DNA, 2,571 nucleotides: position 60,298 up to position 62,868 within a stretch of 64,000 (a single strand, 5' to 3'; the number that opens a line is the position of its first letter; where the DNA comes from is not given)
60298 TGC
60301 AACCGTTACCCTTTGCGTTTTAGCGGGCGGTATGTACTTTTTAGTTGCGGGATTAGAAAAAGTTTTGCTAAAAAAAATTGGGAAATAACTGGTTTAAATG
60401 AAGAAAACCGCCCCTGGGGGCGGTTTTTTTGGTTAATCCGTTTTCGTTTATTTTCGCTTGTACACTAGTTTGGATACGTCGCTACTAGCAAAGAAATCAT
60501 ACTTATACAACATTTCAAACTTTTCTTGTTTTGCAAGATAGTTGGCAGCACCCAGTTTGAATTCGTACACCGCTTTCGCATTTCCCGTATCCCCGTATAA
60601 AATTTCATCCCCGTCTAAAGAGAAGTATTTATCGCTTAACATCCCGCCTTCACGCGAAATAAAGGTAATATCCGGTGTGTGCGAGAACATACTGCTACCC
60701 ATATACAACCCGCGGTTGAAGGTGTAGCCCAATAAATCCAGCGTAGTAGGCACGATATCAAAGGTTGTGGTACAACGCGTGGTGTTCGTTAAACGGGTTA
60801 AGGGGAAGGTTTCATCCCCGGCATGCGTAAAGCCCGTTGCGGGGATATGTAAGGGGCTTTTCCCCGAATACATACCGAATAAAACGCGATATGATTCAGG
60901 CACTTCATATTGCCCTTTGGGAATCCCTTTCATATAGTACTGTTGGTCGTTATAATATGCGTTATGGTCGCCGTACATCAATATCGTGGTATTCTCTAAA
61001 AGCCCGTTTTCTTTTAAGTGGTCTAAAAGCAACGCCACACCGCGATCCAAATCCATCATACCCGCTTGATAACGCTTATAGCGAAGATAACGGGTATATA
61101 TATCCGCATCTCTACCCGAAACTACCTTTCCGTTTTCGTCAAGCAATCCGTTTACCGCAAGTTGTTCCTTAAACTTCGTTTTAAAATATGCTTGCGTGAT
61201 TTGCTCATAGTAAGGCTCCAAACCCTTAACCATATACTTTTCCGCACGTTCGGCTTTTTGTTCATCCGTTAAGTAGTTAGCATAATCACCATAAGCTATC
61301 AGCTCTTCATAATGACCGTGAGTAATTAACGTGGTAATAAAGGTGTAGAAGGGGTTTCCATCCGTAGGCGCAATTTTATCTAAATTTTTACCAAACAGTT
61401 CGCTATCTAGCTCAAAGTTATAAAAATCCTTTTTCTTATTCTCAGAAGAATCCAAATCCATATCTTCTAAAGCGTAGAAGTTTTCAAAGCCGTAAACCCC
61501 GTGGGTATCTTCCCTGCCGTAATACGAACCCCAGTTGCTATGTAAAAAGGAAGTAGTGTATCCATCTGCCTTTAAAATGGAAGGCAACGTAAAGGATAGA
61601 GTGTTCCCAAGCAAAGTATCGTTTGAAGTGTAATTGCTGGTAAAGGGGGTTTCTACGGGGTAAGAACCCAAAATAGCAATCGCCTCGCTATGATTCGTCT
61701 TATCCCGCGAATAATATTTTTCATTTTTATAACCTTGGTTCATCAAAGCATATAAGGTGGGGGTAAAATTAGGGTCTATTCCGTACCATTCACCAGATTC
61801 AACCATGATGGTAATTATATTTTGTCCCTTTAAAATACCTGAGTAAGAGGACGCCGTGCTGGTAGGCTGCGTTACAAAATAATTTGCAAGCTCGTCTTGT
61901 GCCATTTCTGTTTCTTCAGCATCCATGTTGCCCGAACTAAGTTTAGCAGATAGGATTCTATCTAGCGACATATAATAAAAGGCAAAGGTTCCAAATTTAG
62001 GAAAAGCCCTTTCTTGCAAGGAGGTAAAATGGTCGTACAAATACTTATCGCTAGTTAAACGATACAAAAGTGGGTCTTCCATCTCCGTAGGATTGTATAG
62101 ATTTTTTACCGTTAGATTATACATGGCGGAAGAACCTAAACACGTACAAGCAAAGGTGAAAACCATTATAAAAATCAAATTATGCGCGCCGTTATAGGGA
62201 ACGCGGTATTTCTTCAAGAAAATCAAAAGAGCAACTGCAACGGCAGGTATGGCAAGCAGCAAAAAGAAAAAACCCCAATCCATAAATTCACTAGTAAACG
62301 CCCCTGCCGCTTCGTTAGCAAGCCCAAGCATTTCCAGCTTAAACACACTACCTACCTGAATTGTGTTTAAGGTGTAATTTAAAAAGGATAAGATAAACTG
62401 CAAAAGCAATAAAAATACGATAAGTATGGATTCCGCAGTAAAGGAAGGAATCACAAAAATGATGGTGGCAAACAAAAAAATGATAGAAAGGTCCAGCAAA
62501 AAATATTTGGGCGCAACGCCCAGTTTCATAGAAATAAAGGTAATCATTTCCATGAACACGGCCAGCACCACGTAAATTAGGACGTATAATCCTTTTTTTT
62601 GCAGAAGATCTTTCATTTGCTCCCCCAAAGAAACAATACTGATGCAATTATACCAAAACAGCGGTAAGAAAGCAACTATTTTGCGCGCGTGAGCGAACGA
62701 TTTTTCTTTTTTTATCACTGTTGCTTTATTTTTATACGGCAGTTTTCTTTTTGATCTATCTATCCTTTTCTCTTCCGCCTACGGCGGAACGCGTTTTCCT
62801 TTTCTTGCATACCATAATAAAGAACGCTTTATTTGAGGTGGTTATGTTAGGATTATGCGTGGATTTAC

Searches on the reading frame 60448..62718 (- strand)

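Call 80: search_protein_families(library=pfam, proteins=[window:60448-62718:-], max_evalue=0.1)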
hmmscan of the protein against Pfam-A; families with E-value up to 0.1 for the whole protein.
window:60448-62718:- (756 aa): 3 families
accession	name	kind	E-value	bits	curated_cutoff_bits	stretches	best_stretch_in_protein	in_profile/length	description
PF00884.28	Sulfatase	-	2.5e-24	86.6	25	1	299-665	1-301/301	Sulfatase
PF07394.17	DUF1501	-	0.009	15.6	27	1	553-584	267-298/390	Protein of unknown function (DUF1501)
PF01663.27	Phosphodiest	-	0.02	14.9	23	0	551-587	185-221/342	Type I phosphodiesterase / nucleotide pyrophosphatase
